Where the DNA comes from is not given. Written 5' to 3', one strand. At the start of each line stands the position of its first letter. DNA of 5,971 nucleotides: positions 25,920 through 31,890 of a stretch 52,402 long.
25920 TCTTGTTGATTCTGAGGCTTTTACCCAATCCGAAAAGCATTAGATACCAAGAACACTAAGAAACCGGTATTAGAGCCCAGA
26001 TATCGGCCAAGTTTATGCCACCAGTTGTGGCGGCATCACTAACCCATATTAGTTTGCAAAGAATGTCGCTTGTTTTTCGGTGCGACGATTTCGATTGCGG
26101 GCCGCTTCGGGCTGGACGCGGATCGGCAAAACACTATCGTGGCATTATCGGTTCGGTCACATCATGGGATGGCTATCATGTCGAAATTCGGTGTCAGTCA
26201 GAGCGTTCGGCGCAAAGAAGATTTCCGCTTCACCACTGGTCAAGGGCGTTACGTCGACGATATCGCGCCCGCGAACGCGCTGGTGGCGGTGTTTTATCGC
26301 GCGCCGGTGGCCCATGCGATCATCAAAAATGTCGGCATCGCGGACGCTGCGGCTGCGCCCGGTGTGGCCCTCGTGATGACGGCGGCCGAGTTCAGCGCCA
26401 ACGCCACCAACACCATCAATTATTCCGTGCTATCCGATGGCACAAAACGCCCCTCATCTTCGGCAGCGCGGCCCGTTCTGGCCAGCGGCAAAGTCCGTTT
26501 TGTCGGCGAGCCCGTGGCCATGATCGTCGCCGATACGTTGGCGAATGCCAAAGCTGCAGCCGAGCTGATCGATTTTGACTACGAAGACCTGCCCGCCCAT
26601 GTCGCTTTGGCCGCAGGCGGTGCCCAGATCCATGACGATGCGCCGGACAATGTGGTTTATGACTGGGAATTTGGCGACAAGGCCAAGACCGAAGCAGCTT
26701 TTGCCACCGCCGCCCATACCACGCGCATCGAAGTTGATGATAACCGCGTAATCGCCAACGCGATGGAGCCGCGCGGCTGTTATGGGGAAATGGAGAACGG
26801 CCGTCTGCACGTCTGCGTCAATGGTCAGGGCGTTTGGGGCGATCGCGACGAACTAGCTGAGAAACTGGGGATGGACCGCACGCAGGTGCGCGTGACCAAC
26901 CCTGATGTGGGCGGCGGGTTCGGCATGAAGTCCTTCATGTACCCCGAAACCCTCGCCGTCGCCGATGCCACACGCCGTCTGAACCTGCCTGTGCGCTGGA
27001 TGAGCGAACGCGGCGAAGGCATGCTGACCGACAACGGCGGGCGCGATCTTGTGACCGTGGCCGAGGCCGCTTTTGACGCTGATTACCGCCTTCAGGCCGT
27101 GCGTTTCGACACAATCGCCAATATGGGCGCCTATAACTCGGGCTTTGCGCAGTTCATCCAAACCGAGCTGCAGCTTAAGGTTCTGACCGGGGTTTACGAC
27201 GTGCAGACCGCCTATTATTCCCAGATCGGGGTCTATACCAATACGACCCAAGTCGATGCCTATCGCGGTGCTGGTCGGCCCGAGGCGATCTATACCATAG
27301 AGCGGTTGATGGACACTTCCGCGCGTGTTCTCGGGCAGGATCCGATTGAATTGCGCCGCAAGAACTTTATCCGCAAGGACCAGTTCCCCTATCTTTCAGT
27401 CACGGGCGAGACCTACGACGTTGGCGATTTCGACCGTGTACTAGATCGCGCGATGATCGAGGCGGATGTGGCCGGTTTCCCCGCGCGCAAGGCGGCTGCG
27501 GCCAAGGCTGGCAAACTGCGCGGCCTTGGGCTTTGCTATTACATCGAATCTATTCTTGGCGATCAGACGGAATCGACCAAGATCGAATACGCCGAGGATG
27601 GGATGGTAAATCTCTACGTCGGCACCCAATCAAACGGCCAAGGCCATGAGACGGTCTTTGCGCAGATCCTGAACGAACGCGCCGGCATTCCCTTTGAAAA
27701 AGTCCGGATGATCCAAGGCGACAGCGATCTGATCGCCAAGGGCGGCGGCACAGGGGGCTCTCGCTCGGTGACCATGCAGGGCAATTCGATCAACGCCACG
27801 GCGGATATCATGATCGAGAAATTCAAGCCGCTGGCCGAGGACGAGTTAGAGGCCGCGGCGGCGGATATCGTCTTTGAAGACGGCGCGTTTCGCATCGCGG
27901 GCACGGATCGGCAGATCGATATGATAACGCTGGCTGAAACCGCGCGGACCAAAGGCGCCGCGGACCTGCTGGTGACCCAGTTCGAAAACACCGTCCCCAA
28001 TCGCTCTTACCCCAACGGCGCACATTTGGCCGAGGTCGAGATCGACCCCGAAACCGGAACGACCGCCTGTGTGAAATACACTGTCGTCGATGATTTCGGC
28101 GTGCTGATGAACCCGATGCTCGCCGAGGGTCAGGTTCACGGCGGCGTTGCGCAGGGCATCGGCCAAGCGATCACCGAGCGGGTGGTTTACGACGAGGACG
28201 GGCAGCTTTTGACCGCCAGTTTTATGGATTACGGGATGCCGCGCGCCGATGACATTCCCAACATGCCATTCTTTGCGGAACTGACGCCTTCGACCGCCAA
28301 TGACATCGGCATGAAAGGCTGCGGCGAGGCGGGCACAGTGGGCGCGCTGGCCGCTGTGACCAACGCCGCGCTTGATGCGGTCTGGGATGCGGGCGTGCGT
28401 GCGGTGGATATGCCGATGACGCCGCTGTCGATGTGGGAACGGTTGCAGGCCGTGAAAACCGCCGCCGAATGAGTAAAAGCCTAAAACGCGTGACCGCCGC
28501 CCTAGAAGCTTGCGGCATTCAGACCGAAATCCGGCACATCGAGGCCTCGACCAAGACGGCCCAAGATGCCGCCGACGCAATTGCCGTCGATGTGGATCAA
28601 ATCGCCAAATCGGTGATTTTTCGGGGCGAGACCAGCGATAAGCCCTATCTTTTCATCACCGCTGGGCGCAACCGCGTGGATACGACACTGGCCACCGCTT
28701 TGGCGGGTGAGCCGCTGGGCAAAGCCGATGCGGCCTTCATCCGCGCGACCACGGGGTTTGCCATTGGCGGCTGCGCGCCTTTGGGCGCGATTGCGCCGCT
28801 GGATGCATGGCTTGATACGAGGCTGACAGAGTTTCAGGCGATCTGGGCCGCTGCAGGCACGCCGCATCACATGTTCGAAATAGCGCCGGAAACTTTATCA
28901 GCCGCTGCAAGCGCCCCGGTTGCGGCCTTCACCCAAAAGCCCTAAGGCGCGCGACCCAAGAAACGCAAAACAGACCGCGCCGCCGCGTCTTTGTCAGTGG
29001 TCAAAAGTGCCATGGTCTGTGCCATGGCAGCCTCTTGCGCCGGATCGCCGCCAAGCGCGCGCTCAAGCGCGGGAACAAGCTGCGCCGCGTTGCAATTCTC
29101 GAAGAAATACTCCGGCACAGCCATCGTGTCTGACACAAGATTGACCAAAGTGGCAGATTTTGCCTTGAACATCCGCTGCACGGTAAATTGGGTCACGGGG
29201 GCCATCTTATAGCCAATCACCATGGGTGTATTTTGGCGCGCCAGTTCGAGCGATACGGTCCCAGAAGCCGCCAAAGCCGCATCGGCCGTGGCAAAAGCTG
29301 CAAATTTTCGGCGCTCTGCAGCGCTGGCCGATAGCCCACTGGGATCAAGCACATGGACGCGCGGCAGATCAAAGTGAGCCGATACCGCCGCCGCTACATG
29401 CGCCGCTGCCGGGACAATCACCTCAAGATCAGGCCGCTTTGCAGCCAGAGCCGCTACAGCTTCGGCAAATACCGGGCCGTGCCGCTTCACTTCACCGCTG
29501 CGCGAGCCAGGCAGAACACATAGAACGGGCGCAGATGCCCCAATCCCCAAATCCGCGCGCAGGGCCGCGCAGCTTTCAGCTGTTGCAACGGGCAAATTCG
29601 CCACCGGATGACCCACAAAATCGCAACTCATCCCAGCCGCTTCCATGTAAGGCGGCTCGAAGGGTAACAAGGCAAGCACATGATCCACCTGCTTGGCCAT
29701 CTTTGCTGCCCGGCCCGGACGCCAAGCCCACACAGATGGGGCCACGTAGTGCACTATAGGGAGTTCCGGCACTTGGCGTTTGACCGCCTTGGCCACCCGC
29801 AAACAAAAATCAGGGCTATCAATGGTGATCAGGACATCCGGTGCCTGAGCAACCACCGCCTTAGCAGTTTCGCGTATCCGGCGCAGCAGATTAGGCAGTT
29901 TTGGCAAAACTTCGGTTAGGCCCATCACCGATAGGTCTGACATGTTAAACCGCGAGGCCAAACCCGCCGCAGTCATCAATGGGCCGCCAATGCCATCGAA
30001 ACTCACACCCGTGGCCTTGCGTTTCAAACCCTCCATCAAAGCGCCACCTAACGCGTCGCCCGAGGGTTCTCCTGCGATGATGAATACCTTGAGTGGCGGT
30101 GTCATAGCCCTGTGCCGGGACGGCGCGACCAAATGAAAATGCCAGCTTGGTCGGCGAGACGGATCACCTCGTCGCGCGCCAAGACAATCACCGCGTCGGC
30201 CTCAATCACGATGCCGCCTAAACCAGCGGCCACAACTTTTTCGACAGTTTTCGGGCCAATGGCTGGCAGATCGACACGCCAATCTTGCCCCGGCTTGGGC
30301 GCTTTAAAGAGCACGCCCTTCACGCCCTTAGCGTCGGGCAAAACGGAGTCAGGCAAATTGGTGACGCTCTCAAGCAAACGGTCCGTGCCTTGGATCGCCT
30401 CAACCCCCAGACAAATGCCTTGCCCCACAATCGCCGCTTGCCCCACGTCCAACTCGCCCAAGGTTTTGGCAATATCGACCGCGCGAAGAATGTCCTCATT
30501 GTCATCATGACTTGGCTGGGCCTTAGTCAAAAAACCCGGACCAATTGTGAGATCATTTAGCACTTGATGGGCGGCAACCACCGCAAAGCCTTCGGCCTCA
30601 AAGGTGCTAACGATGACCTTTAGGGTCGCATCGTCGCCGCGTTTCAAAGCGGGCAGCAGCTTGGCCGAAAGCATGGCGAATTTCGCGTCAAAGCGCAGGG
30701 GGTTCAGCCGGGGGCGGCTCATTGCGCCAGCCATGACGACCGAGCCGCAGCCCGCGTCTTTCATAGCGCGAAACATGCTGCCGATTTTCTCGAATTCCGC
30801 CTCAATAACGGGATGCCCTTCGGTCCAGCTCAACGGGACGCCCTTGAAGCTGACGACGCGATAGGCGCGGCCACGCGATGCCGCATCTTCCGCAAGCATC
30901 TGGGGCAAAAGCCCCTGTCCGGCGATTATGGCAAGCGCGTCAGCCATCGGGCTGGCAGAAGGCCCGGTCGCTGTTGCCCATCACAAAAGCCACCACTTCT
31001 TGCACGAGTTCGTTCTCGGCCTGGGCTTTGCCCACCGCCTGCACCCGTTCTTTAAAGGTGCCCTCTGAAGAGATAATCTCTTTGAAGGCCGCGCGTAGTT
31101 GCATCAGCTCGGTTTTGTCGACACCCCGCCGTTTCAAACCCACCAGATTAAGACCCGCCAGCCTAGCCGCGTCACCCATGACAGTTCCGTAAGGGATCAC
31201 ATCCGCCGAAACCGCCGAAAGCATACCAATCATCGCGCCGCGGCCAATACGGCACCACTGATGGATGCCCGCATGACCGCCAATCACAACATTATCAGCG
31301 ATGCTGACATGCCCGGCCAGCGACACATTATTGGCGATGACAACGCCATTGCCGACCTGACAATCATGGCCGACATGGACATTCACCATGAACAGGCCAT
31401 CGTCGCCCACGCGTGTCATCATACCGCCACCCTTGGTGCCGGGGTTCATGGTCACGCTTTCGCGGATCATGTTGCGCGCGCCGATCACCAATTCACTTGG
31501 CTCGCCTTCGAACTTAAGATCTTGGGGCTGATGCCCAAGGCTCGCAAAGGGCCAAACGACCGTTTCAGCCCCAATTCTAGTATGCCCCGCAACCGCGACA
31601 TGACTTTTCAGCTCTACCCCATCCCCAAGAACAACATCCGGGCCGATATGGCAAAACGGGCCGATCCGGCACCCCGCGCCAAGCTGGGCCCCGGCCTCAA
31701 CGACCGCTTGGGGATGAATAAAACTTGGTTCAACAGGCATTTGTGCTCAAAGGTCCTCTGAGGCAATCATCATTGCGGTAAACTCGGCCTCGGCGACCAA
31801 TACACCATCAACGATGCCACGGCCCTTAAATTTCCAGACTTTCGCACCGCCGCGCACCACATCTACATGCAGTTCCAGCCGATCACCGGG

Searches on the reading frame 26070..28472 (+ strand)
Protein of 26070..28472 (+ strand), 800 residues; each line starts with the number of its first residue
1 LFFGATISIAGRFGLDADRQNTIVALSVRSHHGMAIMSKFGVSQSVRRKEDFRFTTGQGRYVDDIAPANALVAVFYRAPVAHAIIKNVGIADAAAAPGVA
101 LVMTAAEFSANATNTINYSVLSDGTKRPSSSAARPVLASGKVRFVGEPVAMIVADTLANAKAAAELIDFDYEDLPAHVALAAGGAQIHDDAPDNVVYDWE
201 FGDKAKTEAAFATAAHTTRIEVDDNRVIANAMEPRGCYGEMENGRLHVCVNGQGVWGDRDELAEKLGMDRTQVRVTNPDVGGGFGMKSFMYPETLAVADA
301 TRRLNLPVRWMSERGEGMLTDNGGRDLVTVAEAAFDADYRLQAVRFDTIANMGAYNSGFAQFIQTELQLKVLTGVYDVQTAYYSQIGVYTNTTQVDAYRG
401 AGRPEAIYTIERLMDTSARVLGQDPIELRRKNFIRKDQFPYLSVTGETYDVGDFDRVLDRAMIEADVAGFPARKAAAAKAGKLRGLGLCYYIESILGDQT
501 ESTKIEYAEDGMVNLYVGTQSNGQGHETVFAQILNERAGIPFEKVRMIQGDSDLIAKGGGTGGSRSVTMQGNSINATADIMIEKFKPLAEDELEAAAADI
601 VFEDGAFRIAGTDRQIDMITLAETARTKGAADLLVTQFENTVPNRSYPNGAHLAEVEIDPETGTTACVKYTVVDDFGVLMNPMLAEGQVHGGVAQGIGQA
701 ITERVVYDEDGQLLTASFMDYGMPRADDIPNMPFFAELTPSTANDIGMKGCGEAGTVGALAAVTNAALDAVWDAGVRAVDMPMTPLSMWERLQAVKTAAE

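Call 29: search_protein_families(library=pfam, proteins=[window:26070-28472:+], max_evalue=0.0001)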
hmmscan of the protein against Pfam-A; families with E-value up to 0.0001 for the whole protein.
window:26070-28472:+ (800 aa): 3 families
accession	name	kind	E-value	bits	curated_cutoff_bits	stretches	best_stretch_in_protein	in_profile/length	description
PF20256.3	MoCoBD_2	-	2.7e-78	263.8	27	1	464-730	5-283/283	Molybdopterin cofactor-binding domain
PF02738.23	MoCoBD_1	-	1.7e-69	234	27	1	187-433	1-244/244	Molybdopterin cofactor-binding domain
PF01315.27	Ald_Xan_dh_C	-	2.6e-22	79.6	31.3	1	56-175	1-110/110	Aldehyde oxidase and xanthine dehydrogenase, a/b hammerhead domain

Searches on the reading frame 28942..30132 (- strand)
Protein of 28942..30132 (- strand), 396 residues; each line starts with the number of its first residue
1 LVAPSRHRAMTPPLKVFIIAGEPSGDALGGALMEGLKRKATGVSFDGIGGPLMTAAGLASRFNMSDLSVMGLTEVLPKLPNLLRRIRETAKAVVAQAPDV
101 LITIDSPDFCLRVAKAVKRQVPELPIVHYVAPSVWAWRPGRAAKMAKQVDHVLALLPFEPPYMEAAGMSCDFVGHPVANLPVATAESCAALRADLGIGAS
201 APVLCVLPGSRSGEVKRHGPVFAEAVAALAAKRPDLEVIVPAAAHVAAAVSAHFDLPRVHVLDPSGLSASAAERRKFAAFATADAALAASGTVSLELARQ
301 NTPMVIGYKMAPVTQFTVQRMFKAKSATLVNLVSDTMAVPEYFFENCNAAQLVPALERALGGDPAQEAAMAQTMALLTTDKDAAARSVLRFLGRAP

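Call 29: search_protein_families(library=pfam, proteins=[window:28942-30132:-], max_evalue=0.0001)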
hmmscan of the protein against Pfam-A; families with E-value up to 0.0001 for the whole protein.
window:28942-30132:- (396 aa): 1 family
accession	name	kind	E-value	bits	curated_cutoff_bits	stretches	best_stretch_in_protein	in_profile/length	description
PF02684.21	LpxB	-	2e-92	310.4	22.6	1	16-371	1-350/374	Lipid-A-disaccharide synthetase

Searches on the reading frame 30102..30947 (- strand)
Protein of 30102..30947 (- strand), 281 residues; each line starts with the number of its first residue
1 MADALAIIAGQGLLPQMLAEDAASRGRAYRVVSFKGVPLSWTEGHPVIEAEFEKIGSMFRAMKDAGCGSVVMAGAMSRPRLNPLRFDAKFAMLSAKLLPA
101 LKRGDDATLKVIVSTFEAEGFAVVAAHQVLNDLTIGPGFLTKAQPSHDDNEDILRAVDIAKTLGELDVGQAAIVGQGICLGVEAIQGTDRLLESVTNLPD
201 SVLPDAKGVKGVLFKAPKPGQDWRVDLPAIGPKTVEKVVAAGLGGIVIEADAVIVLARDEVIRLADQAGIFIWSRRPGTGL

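Call 29: search_protein_families(library=pfam, proteins=[window:30102-30947:-], max_evalue=0.0001)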
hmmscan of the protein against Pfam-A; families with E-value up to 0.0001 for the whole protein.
window:30102-30947:- (281 aa): 2 families
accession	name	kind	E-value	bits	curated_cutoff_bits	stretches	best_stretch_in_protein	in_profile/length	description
PF06230.17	LpxI_C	-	1.4e-42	145.1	25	1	137-273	2-131/131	LpxI C-terminal domain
PF17930.7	LpxI_N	-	2.5e-29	102.3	25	1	5-133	2-129/129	LpxI N-terminal domain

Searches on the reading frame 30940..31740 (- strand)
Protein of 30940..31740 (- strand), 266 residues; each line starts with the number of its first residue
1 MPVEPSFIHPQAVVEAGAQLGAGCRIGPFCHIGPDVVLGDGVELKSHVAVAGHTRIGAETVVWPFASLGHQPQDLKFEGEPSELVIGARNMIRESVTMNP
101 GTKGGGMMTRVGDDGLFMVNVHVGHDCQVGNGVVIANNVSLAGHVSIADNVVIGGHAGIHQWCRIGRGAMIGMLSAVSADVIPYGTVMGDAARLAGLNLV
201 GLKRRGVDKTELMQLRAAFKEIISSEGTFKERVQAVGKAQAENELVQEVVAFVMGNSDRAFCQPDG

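Call 29: search_protein_families(library=pfam, proteins=[window:30940-31740:-], max_evalue=0.0001)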
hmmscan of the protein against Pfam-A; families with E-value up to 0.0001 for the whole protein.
window:30940-31740:- (266 aa): 5 families
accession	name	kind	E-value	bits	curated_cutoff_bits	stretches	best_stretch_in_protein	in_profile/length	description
PF00132.30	Hexapep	-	3.7e-24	83.8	27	3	17-51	1-35/36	Bacterial transferase hexapeptide (six repeats)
PF13720.11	Acetyltransf_11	-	3.3e-19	69.5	24.5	1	180-262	1-82/82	Udp N-acetylglucosamine O-acyltransferase; Domain 2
PF25084.1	LbH_EIF2B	-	9.5e-08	32.4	54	0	109-179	28-101/105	EIF2B subunit epsilon LbH domain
PF21711.3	DCTN5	-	7.3e-06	26.2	40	0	23-73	101-151/182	Dynactin subunit 5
PF25087.1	GMPPB_C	-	1.2e-05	25.3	39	0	12-56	5-48/110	GMPPB C-terminal domain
